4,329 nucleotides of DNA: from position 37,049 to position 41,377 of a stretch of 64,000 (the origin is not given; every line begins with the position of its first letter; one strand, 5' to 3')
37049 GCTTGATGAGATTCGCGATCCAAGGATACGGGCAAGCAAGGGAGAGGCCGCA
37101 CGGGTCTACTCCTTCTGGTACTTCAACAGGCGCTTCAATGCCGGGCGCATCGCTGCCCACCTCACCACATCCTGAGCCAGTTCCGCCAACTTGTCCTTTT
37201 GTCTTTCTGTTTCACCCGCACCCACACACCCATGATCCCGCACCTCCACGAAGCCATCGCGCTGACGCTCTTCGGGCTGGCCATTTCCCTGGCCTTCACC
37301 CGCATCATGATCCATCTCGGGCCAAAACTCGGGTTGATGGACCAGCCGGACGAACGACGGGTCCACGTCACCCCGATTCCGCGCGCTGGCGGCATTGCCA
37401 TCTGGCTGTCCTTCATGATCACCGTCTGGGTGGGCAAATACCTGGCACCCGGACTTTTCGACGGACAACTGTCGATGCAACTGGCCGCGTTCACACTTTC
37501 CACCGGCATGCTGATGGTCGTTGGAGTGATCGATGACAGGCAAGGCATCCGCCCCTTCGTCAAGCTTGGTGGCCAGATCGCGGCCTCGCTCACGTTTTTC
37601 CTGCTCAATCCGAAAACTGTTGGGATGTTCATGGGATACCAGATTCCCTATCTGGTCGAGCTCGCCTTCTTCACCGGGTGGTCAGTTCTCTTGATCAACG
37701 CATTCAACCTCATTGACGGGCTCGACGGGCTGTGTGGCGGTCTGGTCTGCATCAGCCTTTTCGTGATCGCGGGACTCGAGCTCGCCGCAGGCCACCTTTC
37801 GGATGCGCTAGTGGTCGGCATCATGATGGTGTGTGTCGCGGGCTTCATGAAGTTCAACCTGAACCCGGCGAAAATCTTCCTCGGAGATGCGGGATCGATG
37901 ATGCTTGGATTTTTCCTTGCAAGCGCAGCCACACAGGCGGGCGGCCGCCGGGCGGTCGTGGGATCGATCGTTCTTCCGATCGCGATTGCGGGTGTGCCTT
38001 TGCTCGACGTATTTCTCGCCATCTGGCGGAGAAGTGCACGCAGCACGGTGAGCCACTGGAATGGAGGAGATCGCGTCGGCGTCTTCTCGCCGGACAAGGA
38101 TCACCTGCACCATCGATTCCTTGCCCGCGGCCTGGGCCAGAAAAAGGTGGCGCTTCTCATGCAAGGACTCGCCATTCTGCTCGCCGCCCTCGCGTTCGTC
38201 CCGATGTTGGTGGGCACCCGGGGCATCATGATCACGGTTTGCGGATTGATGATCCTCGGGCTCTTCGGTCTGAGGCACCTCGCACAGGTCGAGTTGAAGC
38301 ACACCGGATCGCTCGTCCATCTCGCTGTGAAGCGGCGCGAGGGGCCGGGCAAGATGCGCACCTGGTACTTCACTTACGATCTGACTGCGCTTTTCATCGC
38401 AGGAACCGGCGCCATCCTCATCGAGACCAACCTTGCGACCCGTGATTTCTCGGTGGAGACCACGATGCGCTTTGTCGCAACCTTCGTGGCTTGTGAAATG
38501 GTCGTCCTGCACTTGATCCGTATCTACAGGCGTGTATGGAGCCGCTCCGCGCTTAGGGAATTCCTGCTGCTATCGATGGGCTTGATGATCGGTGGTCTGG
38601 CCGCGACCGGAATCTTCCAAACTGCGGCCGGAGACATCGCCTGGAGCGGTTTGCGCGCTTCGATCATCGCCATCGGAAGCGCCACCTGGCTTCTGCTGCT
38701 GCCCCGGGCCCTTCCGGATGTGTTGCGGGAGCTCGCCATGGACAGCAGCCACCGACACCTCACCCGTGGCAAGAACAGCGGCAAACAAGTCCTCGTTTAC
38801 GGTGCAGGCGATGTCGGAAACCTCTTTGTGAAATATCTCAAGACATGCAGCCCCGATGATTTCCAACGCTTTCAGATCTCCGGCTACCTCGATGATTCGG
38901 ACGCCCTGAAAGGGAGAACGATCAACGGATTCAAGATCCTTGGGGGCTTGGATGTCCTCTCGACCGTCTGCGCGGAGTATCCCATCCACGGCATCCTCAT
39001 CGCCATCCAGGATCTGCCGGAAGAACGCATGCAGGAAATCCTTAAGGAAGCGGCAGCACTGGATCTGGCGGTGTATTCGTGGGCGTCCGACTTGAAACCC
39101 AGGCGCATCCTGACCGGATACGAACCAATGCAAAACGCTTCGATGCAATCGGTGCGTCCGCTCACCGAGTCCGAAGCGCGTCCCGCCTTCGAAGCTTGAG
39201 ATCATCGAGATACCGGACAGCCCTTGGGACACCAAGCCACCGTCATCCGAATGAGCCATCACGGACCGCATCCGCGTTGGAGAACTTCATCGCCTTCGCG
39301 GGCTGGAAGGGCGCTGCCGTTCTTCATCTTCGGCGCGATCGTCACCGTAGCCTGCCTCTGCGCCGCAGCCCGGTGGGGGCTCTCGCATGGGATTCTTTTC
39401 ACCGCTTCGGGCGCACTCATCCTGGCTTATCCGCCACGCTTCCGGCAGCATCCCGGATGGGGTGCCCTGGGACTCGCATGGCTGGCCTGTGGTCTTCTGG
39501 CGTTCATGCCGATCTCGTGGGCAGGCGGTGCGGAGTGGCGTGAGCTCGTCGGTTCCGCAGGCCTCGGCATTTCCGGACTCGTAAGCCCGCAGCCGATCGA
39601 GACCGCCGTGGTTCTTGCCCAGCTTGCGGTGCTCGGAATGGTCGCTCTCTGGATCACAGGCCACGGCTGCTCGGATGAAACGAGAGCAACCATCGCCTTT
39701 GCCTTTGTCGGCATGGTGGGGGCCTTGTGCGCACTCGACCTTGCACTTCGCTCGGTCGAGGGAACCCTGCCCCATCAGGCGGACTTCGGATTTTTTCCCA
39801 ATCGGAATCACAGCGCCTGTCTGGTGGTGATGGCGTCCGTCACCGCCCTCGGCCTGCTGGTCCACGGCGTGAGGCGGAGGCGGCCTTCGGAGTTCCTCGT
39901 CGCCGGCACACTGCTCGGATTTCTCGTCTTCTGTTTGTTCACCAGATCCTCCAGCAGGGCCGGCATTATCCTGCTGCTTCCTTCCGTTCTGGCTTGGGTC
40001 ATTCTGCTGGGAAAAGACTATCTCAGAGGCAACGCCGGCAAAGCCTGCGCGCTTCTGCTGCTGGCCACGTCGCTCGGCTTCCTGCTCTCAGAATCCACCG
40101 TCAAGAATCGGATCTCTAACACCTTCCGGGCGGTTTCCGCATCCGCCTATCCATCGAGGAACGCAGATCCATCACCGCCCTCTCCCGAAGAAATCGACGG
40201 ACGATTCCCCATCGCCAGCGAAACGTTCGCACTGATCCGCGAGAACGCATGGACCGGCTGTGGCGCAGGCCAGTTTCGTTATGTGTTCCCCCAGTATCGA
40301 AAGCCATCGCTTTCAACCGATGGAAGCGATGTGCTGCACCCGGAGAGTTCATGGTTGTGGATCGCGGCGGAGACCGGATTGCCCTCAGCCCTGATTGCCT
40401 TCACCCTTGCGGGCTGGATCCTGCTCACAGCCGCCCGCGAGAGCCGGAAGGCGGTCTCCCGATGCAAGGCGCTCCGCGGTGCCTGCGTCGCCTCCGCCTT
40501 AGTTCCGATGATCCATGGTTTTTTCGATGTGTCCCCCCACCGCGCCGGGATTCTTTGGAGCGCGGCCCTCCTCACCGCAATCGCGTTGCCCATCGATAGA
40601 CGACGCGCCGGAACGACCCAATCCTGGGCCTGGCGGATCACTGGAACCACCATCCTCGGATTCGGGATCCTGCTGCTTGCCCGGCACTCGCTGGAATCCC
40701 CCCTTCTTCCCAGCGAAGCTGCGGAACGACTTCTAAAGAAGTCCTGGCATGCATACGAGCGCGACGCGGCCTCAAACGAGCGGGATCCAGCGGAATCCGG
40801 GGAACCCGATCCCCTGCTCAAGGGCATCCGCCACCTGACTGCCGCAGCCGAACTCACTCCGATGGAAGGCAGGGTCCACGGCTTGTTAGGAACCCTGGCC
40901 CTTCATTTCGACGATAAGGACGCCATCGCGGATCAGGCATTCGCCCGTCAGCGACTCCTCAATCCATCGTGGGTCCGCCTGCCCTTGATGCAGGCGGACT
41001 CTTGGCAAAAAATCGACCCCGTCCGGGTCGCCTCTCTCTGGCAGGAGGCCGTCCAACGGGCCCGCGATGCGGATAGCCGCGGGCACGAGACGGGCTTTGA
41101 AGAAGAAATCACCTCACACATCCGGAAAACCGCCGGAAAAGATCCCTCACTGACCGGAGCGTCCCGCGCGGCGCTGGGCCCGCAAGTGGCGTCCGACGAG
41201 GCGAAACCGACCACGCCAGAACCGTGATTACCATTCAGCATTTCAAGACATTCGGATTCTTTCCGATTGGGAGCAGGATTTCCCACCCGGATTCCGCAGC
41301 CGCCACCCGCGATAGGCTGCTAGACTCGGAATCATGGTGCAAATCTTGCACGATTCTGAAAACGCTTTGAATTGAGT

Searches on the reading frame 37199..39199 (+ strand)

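Call 84: search_protein_families(library=pfam, proteins=[window:37199-39199:+], max_evalue=0.00001)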
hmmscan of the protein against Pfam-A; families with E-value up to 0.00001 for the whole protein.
window:37199-39199:+ (666 aa): 1 family
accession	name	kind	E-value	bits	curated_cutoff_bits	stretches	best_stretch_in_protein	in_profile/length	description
PF00953.26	Glycos_transf_4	-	9.5e-31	107.4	27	1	97-245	3-157/160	Glycosyl transferase family 4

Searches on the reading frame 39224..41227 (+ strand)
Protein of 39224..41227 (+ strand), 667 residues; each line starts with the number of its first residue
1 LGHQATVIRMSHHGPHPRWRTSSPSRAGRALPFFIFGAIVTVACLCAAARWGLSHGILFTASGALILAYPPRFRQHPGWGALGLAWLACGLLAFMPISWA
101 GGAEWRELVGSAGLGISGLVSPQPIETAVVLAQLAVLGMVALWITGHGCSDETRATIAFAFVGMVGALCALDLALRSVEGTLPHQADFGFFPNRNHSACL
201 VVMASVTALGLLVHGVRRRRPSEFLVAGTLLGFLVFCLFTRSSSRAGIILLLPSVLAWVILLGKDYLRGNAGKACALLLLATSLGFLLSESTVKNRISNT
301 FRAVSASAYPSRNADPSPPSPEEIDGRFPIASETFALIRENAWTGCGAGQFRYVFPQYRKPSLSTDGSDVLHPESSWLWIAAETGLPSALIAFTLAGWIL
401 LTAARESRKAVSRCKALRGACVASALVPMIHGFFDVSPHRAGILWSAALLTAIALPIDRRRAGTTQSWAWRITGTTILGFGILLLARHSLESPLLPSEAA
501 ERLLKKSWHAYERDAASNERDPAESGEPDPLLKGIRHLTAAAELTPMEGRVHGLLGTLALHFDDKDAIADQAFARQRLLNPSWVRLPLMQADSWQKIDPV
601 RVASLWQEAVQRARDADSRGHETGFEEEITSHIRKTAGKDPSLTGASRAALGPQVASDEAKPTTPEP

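Call 84: search_protein_families(library=pfam, proteins=[window:39224-41227:+], max_evalue=0.00001)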
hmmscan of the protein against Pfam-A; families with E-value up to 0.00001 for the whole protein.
window:39224-41227:+ (667 aa): 1 family
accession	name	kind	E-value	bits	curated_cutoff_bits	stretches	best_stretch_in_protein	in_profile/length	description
PF04932.20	Wzy_C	-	1.4e-12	48.1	31.7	1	232-391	3-147/149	O-Antigen ligase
